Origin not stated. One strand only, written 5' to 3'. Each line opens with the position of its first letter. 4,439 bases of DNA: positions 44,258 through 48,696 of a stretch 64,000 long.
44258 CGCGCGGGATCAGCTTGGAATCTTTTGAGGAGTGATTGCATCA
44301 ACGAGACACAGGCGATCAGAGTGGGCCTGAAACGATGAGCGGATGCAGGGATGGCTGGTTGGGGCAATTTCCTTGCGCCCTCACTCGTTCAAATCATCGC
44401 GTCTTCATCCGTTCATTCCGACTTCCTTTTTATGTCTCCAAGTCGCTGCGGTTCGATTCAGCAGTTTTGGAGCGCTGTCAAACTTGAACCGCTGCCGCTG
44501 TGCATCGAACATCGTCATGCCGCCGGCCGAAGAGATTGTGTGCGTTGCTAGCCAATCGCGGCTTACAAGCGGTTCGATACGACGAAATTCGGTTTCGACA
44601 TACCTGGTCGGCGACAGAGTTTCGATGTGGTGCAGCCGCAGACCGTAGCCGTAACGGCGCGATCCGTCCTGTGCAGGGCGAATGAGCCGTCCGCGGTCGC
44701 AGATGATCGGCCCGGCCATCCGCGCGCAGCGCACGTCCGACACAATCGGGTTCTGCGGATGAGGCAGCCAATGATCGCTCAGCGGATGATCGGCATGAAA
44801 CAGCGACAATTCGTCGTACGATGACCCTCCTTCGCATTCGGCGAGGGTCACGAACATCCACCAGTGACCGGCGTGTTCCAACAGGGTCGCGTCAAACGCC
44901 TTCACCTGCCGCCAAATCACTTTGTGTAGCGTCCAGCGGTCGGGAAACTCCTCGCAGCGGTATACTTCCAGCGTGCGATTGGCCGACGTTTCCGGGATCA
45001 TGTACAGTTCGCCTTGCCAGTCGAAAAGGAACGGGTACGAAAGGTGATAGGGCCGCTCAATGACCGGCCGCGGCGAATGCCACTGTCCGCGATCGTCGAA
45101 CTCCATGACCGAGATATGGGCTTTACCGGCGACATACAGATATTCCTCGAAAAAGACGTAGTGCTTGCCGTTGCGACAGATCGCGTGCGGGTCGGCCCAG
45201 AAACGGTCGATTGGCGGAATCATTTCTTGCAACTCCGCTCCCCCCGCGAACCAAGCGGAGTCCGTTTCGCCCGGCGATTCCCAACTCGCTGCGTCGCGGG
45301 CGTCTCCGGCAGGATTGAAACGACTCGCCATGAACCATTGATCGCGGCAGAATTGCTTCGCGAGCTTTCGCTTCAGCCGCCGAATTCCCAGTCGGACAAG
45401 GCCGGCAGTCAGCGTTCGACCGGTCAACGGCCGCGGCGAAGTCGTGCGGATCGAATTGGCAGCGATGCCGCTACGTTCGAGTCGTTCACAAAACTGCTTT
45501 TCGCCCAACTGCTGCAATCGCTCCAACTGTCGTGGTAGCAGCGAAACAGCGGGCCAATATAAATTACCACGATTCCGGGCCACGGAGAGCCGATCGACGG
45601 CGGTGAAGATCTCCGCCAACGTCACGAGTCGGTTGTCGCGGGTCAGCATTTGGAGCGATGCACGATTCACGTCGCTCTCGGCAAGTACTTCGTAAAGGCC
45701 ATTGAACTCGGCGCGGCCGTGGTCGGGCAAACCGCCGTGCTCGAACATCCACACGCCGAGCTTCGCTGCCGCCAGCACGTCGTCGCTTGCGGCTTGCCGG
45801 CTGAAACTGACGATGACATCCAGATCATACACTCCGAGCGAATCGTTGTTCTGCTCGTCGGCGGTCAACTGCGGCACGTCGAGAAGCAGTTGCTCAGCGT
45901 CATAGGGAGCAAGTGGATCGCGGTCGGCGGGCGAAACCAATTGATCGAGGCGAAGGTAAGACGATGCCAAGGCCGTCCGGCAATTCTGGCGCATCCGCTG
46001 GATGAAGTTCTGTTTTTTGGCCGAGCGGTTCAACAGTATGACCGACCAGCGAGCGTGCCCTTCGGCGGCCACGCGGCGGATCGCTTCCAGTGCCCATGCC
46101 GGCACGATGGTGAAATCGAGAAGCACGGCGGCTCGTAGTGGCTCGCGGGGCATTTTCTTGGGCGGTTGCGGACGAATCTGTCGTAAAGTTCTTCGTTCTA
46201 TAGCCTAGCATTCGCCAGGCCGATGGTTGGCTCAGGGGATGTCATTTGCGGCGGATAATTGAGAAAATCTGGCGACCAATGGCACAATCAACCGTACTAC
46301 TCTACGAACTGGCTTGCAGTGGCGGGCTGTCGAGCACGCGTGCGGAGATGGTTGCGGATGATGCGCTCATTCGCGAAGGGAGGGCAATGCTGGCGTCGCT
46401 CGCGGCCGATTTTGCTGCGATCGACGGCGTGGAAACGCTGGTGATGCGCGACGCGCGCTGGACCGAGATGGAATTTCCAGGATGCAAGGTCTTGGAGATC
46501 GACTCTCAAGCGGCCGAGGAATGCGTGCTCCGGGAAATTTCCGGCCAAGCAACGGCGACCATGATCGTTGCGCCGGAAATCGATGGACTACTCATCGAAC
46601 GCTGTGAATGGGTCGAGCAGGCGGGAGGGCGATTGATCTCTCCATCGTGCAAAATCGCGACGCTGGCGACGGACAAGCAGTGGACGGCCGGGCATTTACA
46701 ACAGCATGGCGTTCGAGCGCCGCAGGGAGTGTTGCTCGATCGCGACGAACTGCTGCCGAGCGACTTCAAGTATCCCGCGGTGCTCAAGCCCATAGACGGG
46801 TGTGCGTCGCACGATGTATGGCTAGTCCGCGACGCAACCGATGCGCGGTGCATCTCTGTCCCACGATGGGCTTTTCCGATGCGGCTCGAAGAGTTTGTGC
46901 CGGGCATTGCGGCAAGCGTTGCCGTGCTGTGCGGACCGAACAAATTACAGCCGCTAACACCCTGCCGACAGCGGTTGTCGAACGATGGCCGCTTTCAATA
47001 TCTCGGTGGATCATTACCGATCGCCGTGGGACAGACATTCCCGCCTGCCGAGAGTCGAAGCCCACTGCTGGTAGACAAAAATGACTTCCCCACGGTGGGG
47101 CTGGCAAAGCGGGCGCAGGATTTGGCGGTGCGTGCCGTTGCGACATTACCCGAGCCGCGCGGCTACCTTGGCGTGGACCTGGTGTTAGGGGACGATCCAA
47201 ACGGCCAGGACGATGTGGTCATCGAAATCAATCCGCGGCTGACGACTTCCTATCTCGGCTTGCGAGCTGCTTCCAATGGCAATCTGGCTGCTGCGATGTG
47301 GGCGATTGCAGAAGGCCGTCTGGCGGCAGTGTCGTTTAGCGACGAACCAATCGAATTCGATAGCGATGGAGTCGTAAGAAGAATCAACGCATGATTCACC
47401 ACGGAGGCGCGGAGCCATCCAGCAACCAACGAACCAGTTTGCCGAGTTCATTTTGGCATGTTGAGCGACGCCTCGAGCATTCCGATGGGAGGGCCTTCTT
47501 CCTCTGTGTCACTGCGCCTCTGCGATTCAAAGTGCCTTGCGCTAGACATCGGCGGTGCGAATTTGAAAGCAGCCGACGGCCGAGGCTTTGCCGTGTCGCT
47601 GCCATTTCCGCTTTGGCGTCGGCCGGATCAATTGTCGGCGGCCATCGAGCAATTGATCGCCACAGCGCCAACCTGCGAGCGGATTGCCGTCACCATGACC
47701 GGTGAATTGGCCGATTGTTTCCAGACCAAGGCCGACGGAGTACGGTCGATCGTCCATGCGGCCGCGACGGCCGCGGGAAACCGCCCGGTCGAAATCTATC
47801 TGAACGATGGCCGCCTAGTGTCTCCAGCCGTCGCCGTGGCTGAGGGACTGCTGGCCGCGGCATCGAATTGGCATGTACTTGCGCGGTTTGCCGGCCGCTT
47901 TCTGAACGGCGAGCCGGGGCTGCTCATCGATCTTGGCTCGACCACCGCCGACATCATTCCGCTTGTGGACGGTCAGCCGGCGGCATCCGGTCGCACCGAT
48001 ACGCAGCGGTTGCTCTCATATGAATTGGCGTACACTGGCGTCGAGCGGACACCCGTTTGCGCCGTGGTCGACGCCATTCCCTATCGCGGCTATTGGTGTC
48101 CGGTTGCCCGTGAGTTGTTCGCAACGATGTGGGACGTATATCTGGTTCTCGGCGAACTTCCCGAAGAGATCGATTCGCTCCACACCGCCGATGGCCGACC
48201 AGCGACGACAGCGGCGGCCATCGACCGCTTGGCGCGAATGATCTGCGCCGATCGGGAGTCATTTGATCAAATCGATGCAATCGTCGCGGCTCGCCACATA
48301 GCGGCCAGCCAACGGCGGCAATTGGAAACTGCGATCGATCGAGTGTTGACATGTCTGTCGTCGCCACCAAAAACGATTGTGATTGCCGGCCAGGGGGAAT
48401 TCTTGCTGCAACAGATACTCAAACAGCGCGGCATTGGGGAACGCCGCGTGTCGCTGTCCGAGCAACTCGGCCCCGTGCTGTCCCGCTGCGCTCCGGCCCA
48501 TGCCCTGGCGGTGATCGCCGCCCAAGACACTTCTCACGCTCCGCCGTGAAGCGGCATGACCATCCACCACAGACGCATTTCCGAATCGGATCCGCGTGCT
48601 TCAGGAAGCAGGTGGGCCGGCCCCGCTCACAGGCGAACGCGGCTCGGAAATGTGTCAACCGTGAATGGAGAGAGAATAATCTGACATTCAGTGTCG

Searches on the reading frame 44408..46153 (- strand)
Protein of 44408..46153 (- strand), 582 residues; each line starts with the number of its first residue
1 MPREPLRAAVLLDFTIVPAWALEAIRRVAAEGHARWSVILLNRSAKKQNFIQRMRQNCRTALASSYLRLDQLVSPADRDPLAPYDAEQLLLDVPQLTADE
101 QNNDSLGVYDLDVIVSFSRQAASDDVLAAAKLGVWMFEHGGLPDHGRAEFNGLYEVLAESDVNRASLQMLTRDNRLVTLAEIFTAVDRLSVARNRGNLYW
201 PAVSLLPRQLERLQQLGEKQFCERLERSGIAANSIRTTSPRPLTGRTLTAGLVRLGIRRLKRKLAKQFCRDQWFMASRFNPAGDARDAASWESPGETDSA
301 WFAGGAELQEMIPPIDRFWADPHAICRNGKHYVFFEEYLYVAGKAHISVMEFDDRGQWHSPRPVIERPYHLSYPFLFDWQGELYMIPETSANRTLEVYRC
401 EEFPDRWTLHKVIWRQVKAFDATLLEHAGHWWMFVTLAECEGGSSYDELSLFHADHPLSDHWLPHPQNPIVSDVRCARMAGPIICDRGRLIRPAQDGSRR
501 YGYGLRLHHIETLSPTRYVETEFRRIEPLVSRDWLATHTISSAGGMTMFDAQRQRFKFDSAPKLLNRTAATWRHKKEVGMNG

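Call 25: search_protein_families(library=pfam, proteins=[window:44408-46153:-], max_evalue=0.00001)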
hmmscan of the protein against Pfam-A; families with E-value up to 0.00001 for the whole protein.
window:44408-46153:- (582 aa): 1 family
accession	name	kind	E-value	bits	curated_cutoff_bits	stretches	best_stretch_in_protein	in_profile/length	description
PF24793.1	GINT1_N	-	2.1e-38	132.5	27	1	317-523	58-265/304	Glucosamine inositolphosphorylceramide transferase 1, N-terminal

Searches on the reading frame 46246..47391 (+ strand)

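Call 25: search_protein_families(library=pfam, proteins=[window:46246-47391:+], max_evalue=0.00001)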
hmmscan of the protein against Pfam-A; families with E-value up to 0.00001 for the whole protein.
window:46246-47391:+ (382 aa): 2 families
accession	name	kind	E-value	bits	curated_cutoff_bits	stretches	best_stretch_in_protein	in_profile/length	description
PF02655.19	ATP-grasp_3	-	3.5e-24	86.1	23.2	2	141-260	1-112/160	ATP-grasp domain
PF18301.6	preATP-grasp_3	-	4.8e-10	39.9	26.3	1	62-134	1-72/76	pre ATP-grasp 3 domain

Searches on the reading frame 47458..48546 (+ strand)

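Call 25: search_protein_families(library=pfam, proteins=[window:47458-48546:+], max_evalue=0.00001)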
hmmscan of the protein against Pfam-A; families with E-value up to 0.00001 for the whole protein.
window:47458-48546:+ (363 aa): 1 family
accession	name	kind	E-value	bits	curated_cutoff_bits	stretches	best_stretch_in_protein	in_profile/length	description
PF01968.24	Hydantoinase_A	-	3.2e-20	73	22.9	1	77-333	4-272/291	Hydantoinase/oxoprolinase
